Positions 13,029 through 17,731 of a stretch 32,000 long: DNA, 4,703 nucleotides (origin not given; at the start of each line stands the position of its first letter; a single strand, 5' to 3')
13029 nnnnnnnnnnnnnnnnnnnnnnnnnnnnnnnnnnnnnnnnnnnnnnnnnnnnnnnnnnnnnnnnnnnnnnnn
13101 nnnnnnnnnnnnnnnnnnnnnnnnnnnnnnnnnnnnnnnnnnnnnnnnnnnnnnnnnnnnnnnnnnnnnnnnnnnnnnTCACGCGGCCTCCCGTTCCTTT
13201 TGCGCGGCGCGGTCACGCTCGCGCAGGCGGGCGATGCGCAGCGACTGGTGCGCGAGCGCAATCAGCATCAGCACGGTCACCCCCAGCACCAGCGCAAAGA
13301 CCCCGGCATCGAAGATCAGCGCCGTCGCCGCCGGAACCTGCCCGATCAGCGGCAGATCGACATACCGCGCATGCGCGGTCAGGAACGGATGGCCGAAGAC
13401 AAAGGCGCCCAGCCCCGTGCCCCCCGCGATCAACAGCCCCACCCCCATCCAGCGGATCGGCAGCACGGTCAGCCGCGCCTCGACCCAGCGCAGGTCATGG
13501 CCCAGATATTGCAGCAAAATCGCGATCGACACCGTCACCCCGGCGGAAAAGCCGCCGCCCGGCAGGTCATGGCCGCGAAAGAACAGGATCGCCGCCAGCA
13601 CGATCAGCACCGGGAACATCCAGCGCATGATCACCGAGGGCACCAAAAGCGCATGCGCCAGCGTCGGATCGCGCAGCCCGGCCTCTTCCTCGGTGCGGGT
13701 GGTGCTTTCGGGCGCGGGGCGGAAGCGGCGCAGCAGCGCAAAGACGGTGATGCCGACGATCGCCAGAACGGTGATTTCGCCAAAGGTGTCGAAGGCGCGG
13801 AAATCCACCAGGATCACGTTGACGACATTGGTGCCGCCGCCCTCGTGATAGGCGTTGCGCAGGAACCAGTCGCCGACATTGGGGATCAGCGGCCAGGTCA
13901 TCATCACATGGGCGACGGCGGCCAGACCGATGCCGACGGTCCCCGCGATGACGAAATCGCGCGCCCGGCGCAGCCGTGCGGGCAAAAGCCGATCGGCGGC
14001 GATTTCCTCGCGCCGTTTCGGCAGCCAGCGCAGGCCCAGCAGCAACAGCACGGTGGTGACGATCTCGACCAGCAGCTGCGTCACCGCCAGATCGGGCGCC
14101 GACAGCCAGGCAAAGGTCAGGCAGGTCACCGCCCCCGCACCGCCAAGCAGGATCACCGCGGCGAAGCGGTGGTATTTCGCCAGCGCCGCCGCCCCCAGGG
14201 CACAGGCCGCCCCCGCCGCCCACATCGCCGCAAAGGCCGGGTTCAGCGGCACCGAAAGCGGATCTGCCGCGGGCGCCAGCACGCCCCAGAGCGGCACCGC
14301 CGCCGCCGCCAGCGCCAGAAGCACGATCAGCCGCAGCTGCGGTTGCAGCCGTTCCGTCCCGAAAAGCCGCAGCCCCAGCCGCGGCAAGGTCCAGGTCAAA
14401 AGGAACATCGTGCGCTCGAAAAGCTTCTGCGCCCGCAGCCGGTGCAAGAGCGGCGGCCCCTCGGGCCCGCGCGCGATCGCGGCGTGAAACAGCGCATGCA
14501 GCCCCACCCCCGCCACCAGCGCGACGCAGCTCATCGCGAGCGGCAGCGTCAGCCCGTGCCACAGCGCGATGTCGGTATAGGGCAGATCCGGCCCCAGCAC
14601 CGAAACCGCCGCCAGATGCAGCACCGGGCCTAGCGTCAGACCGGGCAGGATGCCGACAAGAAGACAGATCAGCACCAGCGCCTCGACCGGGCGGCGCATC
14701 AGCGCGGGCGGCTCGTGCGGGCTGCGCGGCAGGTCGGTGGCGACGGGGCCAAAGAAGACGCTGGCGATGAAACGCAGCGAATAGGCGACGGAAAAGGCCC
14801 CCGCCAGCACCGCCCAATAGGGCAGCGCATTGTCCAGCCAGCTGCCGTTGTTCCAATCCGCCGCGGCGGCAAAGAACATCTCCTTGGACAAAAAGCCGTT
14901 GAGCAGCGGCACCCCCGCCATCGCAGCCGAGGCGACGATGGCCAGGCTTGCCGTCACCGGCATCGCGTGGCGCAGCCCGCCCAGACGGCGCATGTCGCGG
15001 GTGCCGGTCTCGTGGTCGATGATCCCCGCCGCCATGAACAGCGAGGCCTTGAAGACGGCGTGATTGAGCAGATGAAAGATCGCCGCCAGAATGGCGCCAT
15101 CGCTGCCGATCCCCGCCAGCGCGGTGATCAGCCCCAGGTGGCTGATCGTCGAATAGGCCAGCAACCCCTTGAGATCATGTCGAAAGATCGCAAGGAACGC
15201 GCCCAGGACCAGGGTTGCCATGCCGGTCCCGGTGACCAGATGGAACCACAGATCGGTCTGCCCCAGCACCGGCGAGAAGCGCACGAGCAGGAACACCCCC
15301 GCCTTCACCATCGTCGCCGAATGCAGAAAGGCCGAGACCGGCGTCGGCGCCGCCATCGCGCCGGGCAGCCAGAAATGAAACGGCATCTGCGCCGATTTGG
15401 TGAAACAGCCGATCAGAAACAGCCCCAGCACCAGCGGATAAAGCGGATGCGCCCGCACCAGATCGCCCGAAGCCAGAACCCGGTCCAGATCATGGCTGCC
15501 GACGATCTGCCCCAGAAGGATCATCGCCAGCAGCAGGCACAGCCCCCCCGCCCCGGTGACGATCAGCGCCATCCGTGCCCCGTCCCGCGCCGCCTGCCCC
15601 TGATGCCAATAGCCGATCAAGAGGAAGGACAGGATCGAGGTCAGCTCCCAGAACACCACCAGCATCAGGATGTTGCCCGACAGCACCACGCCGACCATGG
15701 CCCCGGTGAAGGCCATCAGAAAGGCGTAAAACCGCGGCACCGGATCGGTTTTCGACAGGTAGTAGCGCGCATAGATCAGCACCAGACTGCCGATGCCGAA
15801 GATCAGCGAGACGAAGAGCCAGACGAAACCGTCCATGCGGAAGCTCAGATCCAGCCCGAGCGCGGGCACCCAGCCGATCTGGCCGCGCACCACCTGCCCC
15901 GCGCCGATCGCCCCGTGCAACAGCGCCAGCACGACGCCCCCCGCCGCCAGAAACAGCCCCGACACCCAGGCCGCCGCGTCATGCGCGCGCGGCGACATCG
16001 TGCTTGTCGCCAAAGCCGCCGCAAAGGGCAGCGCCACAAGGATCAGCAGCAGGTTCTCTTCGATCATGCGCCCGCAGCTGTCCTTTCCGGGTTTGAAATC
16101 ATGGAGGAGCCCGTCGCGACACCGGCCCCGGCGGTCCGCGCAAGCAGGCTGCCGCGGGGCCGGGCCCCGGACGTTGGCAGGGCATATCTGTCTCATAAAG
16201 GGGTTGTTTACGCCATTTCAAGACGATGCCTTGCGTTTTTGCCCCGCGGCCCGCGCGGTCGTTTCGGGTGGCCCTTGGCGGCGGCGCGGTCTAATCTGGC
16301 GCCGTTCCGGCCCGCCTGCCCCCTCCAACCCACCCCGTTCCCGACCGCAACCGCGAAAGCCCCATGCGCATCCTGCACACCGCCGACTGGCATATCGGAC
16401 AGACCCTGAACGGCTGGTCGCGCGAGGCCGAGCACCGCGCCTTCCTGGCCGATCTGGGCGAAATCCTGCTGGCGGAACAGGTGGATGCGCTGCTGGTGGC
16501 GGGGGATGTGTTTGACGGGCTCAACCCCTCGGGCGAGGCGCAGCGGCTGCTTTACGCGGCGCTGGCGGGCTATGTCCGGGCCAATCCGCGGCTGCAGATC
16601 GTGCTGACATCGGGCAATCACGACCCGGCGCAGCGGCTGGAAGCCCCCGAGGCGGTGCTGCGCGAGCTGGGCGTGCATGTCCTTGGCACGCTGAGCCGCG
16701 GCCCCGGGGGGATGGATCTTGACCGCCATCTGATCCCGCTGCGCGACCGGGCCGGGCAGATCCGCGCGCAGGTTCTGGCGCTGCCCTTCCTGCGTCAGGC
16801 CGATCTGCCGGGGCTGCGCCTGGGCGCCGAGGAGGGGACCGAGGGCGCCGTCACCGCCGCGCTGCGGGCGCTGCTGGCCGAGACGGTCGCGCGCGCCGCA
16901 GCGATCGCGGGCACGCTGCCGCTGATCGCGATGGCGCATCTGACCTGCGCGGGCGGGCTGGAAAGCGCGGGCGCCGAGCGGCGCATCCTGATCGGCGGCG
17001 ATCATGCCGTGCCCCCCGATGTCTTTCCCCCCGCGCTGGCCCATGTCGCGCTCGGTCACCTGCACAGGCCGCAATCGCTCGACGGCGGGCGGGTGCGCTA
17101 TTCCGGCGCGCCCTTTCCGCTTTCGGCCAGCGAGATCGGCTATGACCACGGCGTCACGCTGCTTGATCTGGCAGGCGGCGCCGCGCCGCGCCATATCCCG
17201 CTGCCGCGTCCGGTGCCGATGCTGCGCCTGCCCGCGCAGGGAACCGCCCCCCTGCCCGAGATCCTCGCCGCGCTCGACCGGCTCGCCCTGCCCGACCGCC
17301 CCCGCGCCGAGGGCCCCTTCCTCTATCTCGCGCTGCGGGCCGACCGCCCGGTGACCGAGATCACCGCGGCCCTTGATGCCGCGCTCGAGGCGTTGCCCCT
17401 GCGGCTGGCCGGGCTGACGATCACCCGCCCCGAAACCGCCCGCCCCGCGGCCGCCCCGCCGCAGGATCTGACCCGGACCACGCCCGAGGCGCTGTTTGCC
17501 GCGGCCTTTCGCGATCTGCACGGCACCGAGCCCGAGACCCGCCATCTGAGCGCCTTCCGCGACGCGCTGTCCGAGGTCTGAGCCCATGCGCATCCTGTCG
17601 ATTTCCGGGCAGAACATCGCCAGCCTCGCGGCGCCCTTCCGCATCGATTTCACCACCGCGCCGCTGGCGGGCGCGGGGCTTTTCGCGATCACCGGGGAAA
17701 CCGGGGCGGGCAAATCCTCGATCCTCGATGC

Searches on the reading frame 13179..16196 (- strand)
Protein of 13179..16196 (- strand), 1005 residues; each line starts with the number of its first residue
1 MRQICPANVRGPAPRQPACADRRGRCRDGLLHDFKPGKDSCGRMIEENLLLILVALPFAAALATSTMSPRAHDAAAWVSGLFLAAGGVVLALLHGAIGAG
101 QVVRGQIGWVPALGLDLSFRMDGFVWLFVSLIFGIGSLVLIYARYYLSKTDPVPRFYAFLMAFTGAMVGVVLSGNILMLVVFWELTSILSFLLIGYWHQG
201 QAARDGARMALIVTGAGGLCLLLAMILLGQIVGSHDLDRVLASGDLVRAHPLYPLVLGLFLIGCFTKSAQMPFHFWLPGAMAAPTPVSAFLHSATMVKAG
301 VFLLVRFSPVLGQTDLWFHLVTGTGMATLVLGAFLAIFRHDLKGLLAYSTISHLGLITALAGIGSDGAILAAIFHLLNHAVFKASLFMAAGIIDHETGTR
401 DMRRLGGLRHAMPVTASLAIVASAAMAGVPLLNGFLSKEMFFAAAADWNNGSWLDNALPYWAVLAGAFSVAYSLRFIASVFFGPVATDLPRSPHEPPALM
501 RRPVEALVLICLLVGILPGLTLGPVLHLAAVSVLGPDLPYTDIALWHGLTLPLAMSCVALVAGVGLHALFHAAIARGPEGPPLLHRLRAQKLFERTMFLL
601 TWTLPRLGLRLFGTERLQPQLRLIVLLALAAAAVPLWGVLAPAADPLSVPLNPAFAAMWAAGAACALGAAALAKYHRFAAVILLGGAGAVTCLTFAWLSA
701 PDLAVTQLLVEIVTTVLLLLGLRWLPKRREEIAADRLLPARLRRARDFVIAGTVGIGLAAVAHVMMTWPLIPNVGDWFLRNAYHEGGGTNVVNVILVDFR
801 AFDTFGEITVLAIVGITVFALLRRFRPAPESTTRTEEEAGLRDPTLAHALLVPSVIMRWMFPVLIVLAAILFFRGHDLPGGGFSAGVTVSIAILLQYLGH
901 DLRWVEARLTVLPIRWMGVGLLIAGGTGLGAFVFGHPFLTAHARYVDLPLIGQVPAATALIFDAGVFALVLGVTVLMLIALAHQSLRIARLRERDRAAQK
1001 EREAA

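Call 16: search_protein_families(library=pfam, proteins=[window:13179-16196:-], max_evalue=0.001)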
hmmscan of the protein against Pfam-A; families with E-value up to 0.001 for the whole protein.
window:13179-16196:- (1005 aa): 5 families
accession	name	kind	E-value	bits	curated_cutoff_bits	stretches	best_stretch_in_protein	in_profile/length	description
PF00361.26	Proton_antipo_M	-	1.9e-64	218.1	21.5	1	173-449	1-279/294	NADH:quinone oxidoreductase/Mrp antiporter, TM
PF20501.3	MbhE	-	7.8e-40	135.3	27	1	742-836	1-95/98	MBH, subunit E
PF04039.18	MnhB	-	2.7e-32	112.1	22.5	1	853-975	2-126/127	Domain related to MnhB subunit of Na+/H+ antiporter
PF13244.11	MbhD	-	5.8e-18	65.3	27.2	1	663-727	3-67/67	MBH, subunit D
PF00662.26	Proton_antipo_N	-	8.7e-07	29.2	24.5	1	112-157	6-51/51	NADH-Ubiquinone oxidoreductase (complex I), chain 5 N-terminus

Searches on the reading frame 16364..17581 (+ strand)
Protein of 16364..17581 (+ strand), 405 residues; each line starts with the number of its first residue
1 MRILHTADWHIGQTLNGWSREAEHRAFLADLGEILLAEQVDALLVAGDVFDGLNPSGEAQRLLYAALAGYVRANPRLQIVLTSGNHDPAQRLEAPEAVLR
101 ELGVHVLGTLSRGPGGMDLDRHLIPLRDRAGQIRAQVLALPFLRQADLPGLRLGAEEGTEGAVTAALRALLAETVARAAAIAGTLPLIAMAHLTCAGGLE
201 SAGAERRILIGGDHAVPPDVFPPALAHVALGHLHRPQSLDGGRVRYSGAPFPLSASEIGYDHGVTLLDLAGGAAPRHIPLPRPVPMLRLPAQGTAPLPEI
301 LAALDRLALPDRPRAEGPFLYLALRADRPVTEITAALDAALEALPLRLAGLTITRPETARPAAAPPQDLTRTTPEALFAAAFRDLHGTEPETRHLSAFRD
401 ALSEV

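Call 16: search_protein_families(library=pfam, proteins=[window:16364-17581:+], max_evalue=0.001)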
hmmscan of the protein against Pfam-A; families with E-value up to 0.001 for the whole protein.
window:16364-17581:+ (405 aa): 2 families
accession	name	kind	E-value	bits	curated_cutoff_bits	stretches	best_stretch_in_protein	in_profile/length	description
PF00149.33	Metallophos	-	5.1e-13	50.3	21.5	1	1-235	1-190/191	Calcineurin-like phosphoesterase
PF12320.13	SbcD_C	-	2.9e-07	31.2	24.4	1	283-383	2-91/94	Type 5 capsule protein repressor C-terminal domain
